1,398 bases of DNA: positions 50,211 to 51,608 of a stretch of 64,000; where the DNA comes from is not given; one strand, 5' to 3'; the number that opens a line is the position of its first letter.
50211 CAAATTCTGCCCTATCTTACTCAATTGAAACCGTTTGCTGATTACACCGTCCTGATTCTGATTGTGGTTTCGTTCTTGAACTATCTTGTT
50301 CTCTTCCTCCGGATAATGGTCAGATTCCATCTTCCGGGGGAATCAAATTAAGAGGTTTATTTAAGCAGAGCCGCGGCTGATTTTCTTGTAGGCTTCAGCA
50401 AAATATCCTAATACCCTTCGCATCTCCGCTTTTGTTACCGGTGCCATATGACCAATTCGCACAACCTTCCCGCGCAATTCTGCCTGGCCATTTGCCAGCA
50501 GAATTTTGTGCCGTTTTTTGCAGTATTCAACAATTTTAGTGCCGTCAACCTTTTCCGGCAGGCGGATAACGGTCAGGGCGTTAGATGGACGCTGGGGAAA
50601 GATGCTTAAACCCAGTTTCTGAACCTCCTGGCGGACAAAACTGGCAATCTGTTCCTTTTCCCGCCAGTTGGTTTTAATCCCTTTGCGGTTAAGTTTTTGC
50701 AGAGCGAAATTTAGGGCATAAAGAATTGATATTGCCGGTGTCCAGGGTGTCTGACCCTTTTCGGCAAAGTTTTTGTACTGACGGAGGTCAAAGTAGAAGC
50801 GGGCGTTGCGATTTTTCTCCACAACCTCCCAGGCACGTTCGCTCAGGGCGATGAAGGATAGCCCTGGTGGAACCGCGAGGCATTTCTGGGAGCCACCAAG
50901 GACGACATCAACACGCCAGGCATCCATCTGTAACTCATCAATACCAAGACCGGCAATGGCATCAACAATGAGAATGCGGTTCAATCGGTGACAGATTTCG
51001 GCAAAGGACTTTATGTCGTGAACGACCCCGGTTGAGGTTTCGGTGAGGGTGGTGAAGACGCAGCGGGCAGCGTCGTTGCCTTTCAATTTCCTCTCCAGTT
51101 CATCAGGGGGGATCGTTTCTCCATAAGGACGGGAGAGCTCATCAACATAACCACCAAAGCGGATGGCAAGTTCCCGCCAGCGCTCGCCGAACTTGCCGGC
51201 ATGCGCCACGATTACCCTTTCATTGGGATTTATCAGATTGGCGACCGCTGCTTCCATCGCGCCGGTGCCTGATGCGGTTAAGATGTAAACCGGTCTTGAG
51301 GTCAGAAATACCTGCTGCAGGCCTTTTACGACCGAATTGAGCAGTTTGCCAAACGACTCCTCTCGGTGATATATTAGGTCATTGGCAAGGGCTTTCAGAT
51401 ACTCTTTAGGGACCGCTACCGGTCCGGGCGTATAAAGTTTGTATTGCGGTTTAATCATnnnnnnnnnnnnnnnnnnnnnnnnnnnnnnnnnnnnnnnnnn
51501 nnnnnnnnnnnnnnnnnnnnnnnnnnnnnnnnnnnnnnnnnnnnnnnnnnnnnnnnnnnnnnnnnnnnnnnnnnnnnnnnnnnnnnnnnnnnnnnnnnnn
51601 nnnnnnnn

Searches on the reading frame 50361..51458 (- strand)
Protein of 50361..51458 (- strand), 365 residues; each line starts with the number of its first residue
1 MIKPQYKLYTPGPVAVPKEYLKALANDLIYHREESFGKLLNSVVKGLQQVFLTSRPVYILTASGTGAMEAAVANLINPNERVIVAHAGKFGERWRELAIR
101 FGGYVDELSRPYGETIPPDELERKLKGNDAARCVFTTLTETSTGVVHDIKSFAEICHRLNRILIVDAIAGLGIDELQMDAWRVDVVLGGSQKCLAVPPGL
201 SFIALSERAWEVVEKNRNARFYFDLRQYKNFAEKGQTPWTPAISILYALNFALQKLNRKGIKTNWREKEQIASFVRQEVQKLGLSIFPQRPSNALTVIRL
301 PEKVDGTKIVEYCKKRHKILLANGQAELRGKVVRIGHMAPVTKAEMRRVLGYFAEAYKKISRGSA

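Call 3: search_protein_families(library=pfam, proteins=[window:50361-51458:-])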
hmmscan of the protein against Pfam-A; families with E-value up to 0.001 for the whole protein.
window:50361-51458:- (365 aa): 3 families
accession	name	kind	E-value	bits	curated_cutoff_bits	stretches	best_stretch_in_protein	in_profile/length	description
PF00266.25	Aminotran_5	-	1.1e-21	77.7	21.5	1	24-326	29-340/371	Aminotransferase class-V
PF01212.27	Beta_elim_lyase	-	2.5e-05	24.2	27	1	21-166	19-168/288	Beta-eliminating lyase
PF00155.27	Aminotran_1_2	-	8.4e-05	22.3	19.7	1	52-351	61-359/361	Aminotransferase class I and II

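Call 4: search_protein_families(library=ncbifam, proteins=[window:50361-51458:-])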
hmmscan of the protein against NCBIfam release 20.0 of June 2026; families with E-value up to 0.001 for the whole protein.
window:50361-51458:- (365 aa): 13 families
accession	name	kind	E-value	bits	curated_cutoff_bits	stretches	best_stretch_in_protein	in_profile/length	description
NF045640.1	AspGlyoxATaseBhcA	equivalog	2.1e-70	237.6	650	1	5-344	4-351/395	L-aspartate--glyoxylate aminotransferase BhcA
NF046070.1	PyrdoxPyrvTramin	equivalog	3.1e-62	210.6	600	1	8-344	8-350/369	pyridoxamine--pyruvate transaminase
TIGR03301.1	PhnW-AepZ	equivalog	8.3e-52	176.7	360.8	1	8-355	2-353/355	2-aminoethylphosphonate aminotransferase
NF010006.0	PRK13479.1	equivalog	2.5e-32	112.4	296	1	3-358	3-362/369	2-aminoethylphosphonate--pyruvate transaminase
TIGR02326.1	transamin_PhnW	equivalog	1.6e-29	103.1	400.8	1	5-357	3-360/363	2-aminoethylphosphonate--pyruvate transaminase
TIGR01366.1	serC_3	equivalog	6.8e-09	35.4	401.65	1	9-260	7-257/361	phosphoserine transaminase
TIGR01364.1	serC_1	equivalog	9.9e-08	31.2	443.6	1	29-268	36-264/358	phosphoserine transaminase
TIGR04343.1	egtE_PLP_lyase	equivalog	3.1e-07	29.5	400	1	60-209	76-219/370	ergothioneine biosynthesis PLP-dependent enzyme EgtE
TIGR01977.1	am_tr_V_EF2568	hypoth_equivalog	5.4e-07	29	377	1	115-234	124-242/376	cysteine desulfurase family protein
NF002841.0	PRK03080.1-2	equivalog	7.4e-07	28.5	477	1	3-219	10-221/389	phosphoserine transaminase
NF003764.0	PRK05355.1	equivalog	5.7e-06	25.5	253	1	30-261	40-256/357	3-phosphoserine/phosphohydroxythreonine transaminase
NF005047.0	PRK06460.1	equivalog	0.00055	18.9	501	1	59-195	64-194/376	hypothetical protein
TIGR02539.1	SepCysS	equivalog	0.00078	18.6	365.25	0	126-293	143-298/370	O-phospho-L-seryl-tRNA:Cys-tRNA synthase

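Call 20: search_solved_structures(query=window:50361-51458:-, max_evalue=1e-10)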
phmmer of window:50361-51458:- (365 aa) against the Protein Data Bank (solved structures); distinct sequences matched with E-value up to 1e-10: 35.
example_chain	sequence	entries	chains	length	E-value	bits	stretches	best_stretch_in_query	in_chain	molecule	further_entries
2dr1_A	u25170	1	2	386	9.1e-59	202.8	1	1-359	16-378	386aa long hypothetical serine aminotransferase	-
1iug_A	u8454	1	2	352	3.6e-49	171.2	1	8-360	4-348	putative aspartate aminotransferase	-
4cbs_A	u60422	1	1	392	3.5e-47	164.7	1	4-347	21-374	SERINE--PYRUVATE AMINOTRANSFERASE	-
4cbr_A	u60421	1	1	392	5.3e-47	164.1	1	4-347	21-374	SERINE--PYRUVATE AMINOTRANSFERASE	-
6pk1_A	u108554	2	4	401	5.9e-47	163.9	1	5-347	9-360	Serine--glyoxylate aminotransferase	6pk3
1vjo_A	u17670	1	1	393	3.8e-46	161.3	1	4-340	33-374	alanine--glyoxylate aminotransferase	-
2huf_A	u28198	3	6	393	8.7e-46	160.1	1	2-358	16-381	Alanine glyoxylate aminotransferase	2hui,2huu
7ns7_A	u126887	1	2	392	9.5e-46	160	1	4-347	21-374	L-alanine:glyoxylate aminotransferase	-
2yob_A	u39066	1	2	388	1e-45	159.9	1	4-339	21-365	SERINE--PYRUVATE AMINOTRANSFERASE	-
5f9s_A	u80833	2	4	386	1.7e-45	159.1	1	4-347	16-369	Serine--pyruvate aminotransferase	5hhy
4kxk_A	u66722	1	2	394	1.8e-45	159.1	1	4-348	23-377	Serine--pyruvate aminotransferase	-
4kyo_A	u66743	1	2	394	1.8e-45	159.1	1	4-348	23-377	Serine-pyruvate aminotransferase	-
1h0c_A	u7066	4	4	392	1.8e-45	159.1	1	4-347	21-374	SERINE--GLYOXYLATE AMINOTRANSFERASE | Serine--pyruvate aminotransferase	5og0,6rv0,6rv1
3r9a_A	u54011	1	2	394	1.8e-45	159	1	4-347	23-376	Serine--pyruvate aminotransferase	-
1j04_A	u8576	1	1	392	2.5e-45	158.6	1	4-347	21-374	alanine--glyoxylate aminotransferase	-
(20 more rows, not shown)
